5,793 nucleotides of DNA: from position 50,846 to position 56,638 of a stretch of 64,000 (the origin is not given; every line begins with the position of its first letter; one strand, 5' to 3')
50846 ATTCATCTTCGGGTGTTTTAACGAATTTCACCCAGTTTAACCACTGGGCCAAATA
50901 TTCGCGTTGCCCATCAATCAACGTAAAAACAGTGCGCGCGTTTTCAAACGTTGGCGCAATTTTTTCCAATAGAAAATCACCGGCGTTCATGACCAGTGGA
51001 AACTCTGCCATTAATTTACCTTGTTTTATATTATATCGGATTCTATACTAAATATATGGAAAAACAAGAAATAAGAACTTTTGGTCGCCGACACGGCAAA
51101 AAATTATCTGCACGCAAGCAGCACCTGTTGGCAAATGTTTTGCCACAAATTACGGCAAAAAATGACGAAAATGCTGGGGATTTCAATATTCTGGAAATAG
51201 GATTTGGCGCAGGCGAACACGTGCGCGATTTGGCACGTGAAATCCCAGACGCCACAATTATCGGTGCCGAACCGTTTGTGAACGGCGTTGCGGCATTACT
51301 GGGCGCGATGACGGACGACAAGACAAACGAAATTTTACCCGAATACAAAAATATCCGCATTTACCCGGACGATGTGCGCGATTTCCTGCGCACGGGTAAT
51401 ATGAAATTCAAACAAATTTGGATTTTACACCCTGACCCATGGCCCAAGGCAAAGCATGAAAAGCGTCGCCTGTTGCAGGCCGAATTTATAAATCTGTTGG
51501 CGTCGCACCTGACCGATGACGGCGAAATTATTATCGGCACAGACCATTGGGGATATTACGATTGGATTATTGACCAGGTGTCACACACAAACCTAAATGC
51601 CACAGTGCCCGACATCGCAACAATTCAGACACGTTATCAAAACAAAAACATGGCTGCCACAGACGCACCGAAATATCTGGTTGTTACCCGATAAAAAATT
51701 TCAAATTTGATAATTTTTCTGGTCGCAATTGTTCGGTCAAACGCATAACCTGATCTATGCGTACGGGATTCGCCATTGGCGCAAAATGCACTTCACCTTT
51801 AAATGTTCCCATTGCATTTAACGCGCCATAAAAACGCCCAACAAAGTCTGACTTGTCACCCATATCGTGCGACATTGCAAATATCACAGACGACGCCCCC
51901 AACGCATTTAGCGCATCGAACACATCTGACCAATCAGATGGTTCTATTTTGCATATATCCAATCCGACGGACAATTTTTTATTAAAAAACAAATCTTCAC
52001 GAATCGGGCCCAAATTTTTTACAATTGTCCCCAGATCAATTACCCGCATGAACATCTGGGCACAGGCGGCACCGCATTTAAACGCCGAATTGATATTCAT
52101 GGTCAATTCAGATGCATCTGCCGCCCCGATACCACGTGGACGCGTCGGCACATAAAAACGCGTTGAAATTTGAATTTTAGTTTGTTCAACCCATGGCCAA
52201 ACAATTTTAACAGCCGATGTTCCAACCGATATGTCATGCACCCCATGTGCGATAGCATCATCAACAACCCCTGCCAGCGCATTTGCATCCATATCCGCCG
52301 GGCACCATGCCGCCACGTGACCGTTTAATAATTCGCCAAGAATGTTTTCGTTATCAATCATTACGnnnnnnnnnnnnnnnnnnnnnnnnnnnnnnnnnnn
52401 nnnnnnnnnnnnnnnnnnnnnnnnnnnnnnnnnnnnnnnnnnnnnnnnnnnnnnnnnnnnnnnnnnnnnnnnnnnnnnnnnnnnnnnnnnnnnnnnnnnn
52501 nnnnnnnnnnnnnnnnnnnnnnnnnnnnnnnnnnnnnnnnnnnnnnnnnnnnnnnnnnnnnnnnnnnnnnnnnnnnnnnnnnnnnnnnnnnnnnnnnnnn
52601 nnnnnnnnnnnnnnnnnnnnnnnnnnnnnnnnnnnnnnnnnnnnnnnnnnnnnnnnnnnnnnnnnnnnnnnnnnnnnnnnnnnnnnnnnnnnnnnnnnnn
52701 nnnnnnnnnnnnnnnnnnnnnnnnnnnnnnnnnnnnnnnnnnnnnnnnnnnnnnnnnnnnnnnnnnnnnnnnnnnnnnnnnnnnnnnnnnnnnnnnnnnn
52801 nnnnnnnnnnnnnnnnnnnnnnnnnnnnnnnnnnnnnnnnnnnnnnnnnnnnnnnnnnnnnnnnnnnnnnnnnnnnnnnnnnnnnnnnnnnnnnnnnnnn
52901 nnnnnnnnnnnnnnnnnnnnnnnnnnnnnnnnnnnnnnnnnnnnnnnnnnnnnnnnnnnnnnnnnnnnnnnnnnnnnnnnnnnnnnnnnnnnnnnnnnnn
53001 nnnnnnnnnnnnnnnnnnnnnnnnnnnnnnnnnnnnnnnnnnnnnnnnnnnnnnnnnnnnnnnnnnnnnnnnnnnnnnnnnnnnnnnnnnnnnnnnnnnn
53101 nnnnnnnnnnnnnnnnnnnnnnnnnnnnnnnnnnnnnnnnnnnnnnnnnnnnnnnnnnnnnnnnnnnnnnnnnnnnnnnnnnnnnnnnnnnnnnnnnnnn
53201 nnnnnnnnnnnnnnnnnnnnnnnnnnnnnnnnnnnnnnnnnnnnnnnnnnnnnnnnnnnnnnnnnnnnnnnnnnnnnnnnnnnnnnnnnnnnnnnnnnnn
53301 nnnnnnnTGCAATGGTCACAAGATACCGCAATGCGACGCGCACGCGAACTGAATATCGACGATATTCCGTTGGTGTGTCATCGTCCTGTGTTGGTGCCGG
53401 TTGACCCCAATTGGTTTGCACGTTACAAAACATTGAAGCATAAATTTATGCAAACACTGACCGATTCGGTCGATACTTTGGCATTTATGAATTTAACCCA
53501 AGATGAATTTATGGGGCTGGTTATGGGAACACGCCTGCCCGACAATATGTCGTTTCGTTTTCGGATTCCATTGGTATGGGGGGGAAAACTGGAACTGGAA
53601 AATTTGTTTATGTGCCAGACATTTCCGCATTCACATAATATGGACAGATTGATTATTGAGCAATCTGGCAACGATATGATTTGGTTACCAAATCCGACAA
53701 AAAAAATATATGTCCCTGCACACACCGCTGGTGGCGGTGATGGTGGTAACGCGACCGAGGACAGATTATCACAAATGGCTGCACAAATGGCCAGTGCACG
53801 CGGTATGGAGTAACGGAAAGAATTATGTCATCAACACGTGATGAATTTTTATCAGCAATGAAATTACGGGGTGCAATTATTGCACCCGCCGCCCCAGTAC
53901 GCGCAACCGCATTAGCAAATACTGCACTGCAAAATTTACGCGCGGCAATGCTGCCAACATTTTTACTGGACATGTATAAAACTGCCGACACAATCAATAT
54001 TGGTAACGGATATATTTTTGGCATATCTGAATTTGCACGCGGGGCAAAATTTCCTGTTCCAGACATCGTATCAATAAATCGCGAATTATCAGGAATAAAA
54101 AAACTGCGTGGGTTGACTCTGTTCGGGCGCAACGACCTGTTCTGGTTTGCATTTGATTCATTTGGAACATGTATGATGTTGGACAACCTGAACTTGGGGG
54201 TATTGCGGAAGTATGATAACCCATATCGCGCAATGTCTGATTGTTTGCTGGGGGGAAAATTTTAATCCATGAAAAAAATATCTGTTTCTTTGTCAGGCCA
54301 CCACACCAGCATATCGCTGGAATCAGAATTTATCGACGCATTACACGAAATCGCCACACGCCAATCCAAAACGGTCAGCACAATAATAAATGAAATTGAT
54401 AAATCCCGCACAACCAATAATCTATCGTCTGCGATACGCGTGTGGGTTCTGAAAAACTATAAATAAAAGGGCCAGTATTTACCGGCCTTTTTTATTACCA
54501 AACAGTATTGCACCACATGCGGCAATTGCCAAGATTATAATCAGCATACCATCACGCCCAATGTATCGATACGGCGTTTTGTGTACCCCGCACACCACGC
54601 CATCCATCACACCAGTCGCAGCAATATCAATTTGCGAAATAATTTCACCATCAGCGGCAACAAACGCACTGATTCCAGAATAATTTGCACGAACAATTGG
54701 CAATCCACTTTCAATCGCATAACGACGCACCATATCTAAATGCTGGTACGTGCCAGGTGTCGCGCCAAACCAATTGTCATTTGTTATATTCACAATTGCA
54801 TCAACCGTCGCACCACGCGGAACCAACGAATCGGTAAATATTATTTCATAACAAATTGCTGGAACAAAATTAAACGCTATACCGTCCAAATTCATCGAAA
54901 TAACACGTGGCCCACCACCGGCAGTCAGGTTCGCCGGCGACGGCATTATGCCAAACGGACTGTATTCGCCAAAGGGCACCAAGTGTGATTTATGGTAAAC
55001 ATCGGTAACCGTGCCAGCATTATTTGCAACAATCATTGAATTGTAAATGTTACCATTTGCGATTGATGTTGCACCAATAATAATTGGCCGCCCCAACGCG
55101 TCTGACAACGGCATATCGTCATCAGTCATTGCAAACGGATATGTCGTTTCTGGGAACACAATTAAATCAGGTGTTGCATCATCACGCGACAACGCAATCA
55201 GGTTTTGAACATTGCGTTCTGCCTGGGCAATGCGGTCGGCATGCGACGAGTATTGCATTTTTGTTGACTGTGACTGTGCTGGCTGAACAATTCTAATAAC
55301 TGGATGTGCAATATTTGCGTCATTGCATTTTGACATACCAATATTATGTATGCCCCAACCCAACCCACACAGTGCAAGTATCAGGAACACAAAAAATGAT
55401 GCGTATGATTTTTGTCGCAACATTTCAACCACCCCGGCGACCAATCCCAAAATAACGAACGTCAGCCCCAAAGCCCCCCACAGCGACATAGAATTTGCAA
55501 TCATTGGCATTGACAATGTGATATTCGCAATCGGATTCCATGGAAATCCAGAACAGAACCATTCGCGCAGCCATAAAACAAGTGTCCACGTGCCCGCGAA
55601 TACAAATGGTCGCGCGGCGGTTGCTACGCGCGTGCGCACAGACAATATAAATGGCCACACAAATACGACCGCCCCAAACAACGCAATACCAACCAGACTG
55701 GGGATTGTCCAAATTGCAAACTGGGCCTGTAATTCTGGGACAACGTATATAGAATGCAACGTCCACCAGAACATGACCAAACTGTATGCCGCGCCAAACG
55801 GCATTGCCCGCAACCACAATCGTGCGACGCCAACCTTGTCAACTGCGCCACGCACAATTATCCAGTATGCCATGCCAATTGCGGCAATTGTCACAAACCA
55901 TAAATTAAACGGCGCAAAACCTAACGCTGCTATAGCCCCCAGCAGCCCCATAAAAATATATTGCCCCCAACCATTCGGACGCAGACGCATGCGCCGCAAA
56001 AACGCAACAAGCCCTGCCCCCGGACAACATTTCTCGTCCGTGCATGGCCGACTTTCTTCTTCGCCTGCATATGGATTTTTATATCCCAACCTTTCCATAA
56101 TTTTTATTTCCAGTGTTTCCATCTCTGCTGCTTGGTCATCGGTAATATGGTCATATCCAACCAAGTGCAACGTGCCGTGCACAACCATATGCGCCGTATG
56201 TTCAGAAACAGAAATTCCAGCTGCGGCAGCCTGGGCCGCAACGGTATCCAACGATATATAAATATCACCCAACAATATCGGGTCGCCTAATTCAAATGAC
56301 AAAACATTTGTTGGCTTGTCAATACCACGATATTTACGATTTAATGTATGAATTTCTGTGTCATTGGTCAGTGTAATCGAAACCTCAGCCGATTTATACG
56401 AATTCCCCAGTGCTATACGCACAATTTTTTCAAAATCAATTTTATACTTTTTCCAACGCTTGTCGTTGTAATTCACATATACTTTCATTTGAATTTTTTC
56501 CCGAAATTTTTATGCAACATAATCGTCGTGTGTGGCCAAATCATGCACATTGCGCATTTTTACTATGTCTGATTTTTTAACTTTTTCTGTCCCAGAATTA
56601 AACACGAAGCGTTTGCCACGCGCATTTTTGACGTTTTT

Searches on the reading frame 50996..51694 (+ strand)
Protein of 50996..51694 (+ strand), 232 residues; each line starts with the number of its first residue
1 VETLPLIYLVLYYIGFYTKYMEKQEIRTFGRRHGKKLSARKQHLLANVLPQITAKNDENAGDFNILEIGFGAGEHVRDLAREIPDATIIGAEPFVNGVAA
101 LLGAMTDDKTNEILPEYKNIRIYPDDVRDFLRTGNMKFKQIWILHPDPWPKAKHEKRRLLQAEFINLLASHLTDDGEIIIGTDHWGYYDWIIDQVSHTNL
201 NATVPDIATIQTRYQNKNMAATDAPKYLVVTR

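Call 43: search_protein_families(library=pfam, proteins=[window:50996-51694:+], max_evalue=0.001)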
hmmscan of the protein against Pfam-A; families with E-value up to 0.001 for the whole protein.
window:50996-51694:+ (232 aa): 1 family
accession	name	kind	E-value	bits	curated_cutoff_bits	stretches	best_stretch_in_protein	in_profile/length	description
PF02390.23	Methyltransf_4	-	1.5e-29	103.1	24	1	65-201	5-137/173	Putative methyltransferase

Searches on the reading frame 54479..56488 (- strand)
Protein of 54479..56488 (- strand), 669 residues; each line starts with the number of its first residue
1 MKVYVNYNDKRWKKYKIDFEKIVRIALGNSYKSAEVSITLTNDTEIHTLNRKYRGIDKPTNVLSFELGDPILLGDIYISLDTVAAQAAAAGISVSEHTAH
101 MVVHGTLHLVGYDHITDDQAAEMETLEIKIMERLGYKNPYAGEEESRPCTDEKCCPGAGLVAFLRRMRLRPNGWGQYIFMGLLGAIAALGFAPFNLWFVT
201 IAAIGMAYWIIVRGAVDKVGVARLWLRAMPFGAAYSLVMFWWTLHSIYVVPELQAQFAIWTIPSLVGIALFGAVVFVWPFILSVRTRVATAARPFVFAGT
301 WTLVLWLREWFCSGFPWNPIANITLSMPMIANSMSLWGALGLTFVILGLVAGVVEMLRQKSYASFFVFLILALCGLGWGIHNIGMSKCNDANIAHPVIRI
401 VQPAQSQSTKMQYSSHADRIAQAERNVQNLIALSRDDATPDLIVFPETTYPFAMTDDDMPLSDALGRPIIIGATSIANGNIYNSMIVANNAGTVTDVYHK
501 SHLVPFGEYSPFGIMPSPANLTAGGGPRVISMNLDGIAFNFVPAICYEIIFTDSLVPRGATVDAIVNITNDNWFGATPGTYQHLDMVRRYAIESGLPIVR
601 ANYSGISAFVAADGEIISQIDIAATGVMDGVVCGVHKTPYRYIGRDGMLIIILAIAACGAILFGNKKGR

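Call 43: search_protein_families(library=pfam, proteins=[window:54479-56488:-], max_evalue=0.001)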
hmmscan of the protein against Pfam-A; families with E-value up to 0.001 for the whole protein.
window:54479-56488:- (669 aa): 3 families
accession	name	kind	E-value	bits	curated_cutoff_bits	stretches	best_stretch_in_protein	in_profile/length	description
PF02130.23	YbeY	-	1.4e-35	122.4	25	1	13-134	5-129/129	Endoribonuclease YbeY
PF00795.27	CN_hydrolase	-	1.1e-20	74.6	23.2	1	422-627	13-241/256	Carbon-nitrogen hydrolase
PF20154.4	LNT_N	-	1e-16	62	27.1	1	184-348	2-155/159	Apolipoprotein N-acyltransferase N-terminal domain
